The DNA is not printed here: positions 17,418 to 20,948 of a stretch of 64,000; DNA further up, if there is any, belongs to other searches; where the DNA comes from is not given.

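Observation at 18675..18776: Single-chain PFOR that lacks the 2x[4Fe-4S] ferredoxin domain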

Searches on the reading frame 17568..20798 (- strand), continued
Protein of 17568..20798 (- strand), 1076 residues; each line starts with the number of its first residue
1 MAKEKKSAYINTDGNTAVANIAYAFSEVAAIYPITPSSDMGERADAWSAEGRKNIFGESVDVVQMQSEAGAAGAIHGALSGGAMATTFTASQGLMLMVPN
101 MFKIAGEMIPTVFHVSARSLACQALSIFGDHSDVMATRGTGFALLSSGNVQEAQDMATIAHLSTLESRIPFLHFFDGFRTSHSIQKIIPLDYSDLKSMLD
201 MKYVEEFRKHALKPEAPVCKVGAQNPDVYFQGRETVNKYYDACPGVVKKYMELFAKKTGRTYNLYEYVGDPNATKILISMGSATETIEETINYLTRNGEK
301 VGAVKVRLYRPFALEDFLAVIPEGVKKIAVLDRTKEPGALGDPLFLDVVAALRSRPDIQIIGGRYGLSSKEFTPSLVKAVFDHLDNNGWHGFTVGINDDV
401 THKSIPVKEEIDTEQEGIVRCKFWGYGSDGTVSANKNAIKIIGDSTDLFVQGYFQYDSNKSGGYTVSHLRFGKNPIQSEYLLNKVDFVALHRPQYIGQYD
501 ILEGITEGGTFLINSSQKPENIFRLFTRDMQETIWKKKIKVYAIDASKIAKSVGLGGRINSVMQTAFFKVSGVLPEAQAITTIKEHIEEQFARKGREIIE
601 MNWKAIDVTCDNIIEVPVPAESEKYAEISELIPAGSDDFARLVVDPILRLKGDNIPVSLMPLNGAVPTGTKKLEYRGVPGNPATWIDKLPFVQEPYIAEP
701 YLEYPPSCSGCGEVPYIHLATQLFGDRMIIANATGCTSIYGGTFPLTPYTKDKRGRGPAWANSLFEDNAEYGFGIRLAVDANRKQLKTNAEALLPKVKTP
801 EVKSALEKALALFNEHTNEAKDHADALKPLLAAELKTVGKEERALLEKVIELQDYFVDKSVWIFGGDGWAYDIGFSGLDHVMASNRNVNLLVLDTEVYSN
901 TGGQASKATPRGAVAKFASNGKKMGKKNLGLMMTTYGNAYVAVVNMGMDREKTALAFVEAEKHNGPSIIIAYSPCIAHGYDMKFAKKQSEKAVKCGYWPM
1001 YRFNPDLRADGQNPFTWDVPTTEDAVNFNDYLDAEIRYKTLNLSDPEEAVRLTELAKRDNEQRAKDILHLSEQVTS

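Call 76: search_protein_families(library=pfam, proteins=[P0362, P0404, P0375, P0393, P0390, P0365], max_evalue=0.00001)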
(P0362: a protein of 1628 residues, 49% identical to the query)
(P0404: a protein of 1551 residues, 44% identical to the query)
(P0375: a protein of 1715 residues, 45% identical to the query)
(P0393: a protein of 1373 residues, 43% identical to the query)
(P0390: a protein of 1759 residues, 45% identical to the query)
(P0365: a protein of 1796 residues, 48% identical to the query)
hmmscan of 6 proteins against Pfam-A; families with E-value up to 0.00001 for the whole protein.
P0362 (1628 aa): 14 families
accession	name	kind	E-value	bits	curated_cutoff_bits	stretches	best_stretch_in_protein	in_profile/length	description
PF01855.24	POR_N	-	5.9e-77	258.9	27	1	11-242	1-230/231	Pyruvate flavodoxin/ferredoxin oxidoreductase, thiamine diP-bdg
PF14691.11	Fer4_20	-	5.7e-34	116.8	25.8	1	1206-1309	1-107/113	Dihydroprymidine dehydrogenase domain II, 4Fe-4S cluster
PF01558.24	POR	-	9.2e-34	117.5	27.4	1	424-607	1-172/173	Pyruvate ferredoxin/flavodoxin oxidoreductase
PF07992.20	Pyr_redox_2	-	1.6e-30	107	26.1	1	1323-1615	1-291/291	Pyridine nucleotide-disulphide oxidoreductase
PF10371.14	EKR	-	8e-16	58.1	27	1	627-679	3-55/55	Domain of unknown function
PF00070.33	Pyr_redox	-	2.4e-10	41.2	22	0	1454-1526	1-78/82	Pyridine nucleotide-disulphide oxidoreductase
PF13450.12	NAD_binding_8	-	3.9e-10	40.3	21.9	1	1327-1362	1-36/68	NAD(P)-binding Rossmann-like domain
PF17147.9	PFOR_II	-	7.1e-09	36.4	27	1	264-353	1-88/102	Pyruvate:ferredoxin oxidoreductase core domain II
PF02775.26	TPP_enzyme_C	-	9.6e-08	32.4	21.9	1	960-1067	50-149/151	Thiamine pyrophosphate enzyme, C-terminal TPP binding domain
PF00890.30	FAD_binding_2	-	5e-07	29.7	20.4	1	1325-1364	2-41/414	FAD binding domain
PF01266.30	DAO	-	5.4e-07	29.9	27.9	1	1324-1359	1-41/353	FAD dependent oxidoreductase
PF12831.13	FAD_oxidored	-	1.6e-06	28.2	27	0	1325-1362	2-39/416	FAD dependent oxidoreductase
PF13738.12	Pyr_redox_3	-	1.7e-06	27.9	30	0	1409-1487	126-200/305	Pyridine nucleotide-disulphide oxidoreductase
PF00037.32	Fer4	-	8.2e-06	25.9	21.1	1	684-706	2-24/24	4Fe-4S binding domain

P0404 (1551 aa): 12 families
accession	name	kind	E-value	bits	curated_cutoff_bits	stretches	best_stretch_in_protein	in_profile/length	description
PF01855.24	POR_N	-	3.2e-58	197.6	27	1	14-197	38-222/231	Pyruvate flavodoxin/ferredoxin oxidoreductase, thiamine diP-bdg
PF00258.30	Flavodoxin_1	-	2.7e-40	138.3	25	2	1409-1539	1-141/143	Flavodoxin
PF01558.24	POR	-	2.6e-27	96.5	27.4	1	386-571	1-172/173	Pyruvate ferredoxin/flavodoxin oxidoreductase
PF17147.9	PFOR_II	-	4.1e-11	43.6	27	1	228-320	2-91/102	Pyruvate:ferredoxin oxidoreductase core domain II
PF13237.11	Fer4_10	-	1e-09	38.6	25.5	1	665-738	5-53/53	4Fe-4S dicluster domain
PF12838.12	Fer4_7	-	1.5e-09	38.6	27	1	668-739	1-50/52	4Fe-4S dicluster domain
PF12837.12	Fer4_6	-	2.5e-09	37.1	25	1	661-684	1-24/24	4Fe-4S binding domain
PF13183.11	Fer4_8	-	9.8e-08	32.9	27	1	666-739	2-66/68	4Fe-4S dicluster domain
PF13484.11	Fer4_16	-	5.2e-07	30.8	30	0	668-739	1-65/66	4Fe-4S double cluster binding domain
PF00037.32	Fer4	-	5.8e-07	29.5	21.1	0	663-685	2-24/24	4Fe-4S binding domain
PF12797.12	Fer4_2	-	1.4e-06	28.3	24.5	0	662-680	3-21/22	4Fe-4S binding domain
PF02775.26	TPP_enzyme_C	-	1.5e-06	28.5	21.9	1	952-1061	48-149/151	Thiamine pyrophosphate enzyme, C-terminal TPP binding domain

P0375 (1715 aa): 9 families
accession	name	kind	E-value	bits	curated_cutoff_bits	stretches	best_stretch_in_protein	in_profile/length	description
PF01855.24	POR_N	-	1.3e-66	225.1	27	1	23-252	2-229/231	Pyruvate flavodoxin/ferredoxin oxidoreductase, thiamine diP-bdg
PF01558.24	POR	-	9e-25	88.2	27.4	1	432-619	1-172/173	Pyruvate ferredoxin/flavodoxin oxidoreductase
PF00258.30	Flavodoxin_1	-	1.5e-24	87.2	25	1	1183-1310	1-143/143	Flavodoxin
PF00667.26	FAD_binding_1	-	5.7e-16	59.2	32.3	1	1380-1474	35-124/222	FAD binding domain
PF10371.14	EKR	-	5.3e-13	49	27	1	639-685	9-55/55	Domain of unknown function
PF17147.9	PFOR_II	-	2.6e-08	34.5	27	1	276-379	2-101/102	Pyruvate:ferredoxin oxidoreductase core domain II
PF00175.26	NAD_binding_1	-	2.4e-06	28.6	22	1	1573-1670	2-100/109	Oxidoreductase NAD-binding domain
PF13237.11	Fer4_10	-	2.4e-06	27.8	25.5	1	689-761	2-52/53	4Fe-4S dicluster domain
PF00037.32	Fer4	-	7.8e-06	25.9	21.1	1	689-712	1-24/24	4Fe-4S binding domain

P0393 (1373 aa): 10 families
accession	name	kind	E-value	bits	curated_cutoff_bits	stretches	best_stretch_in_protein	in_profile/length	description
PF01855.24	POR_N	-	7.8e-63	212.7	27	1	19-247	8-229/231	Pyruvate flavodoxin/ferredoxin oxidoreductase, thiamine diP-bdg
PF01558.24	POR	-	7.8e-25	88.5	27.4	1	425-608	1-170/173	Pyruvate ferredoxin/flavodoxin oxidoreductase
PF00258.30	Flavodoxin_1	-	4.5e-19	69.5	25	1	1226-1363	3-143/143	Flavodoxin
PF17147.9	PFOR_II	-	8.6e-11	42.5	27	1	270-350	1-81/102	Pyruvate:ferredoxin oxidoreductase core domain II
PF12838.12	Fer4_7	-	1e-07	32.7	27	1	690-759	2-50/52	4Fe-4S dicluster domain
PF02775.26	TPP_enzyme_C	-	2.2e-07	31.2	21.9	1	963-1074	47-150/151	Thiamine pyrophosphate enzyme, C-terminal TPP binding domain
PF14697.11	Fer4_21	-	5.8e-07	30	35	0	737-765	31-59/59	4Fe-4S dicluster domain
PF10371.14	EKR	-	9.7e-07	29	27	1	647-679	23-55/55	Domain of unknown function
PF13484.11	Fer4_16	-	1.7e-06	29.1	30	1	690-759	2-65/66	4Fe-4S double cluster binding domain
PF12837.12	Fer4_6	-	6.7e-06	26.3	25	1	682-705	1-24/24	4Fe-4S binding domain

P0390 (1759 aa): 8 families
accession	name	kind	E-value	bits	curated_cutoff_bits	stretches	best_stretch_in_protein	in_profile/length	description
PF01855.24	POR_N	-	2.4e-68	230.7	27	1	3-218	9-220/231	Pyruvate flavodoxin/ferredoxin oxidoreductase, thiamine diP-bdg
PF01558.24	POR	-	1.4e-24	87.6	27.4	1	406-593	1-171/173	Pyruvate ferredoxin/flavodoxin oxidoreductase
PF19583.5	ODP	-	1.2e-12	48.6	27.2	1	1362-1515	4-153/194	ODP family beta lactamase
PF00258.30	Flavodoxin_1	-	2.5e-09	37.9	25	1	1621-1750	1-140/143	Flavodoxin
PF10371.14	EKR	-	2.7e-08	34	27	1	631-683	4-55/55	Domain of unknown function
PF13237.11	Fer4_10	-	2.3e-07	31.1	25.5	1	692-790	7-53/53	4Fe-4S dicluster domain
PF12706.13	Lactamase_B_2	-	1.1e-06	28.9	27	1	1391-1477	24-111/200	Beta-lactamase superfamily domain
PF17147.9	PFOR_II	-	2.5e-06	28.2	27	0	254-329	4-81/102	Pyruvate:ferredoxin oxidoreductase core domain II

P0365 (1796 aa): 14 families
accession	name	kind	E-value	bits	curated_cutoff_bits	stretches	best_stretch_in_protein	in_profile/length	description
PF01855.24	POR_N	-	4.6e-71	239.7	27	1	43-271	1-227/231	Pyruvate flavodoxin/ferredoxin oxidoreductase, thiamine diP-bdg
PF00667.26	FAD_binding_1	-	1.4e-48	165.8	32.3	1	1412-1618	11-222/222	FAD binding domain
PF01558.24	POR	-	2.2e-29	103.3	27.4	1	452-638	1-173/173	Pyruvate ferredoxin/flavodoxin oxidoreductase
PF00258.30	Flavodoxin_1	-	6.9e-29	101.3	25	1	1222-1358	1-141/143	Flavodoxin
PF17147.9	PFOR_II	-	9e-14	52.1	27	1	296-391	1-94/102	Pyruvate:ferredoxin oxidoreductase core domain II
PF10371.14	EKR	-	1.9e-12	47.3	27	1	655-706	4-55/55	Domain of unknown function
PF00175.26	NAD_binding_1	-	4.3e-09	37.4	22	1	1649-1754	1-101/109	Oxidoreductase NAD-binding domain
PF12838.12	Fer4_7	-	7.5e-09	36.4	27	1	716-788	1-52/52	4Fe-4S dicluster domain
PF13237.11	Fer4_10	-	1.4e-08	35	25.5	1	713-785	5-53/53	4Fe-4S dicluster domain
PF02775.26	TPP_enzyme_C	-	1.2e-07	32.1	21.9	1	988-1096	50-150/151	Thiamine pyrophosphate enzyme, C-terminal TPP binding domain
PF14697.11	Fer4_21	-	1.8e-07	31.6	35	0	767-791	34-59/59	4Fe-4S dicluster domain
PF13187.11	Fer4_9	-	2.9e-07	30.8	27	1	716-788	1-51/52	4Fe-4S dicluster domain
PF00037.32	Fer4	-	5.8e-07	29.5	21.1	0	710-732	1-23/24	4Fe-4S binding domain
PF13183.11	Fer4_8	-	4.3e-06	27.6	27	0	715-786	3-66/68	4Fe-4S dicluster domain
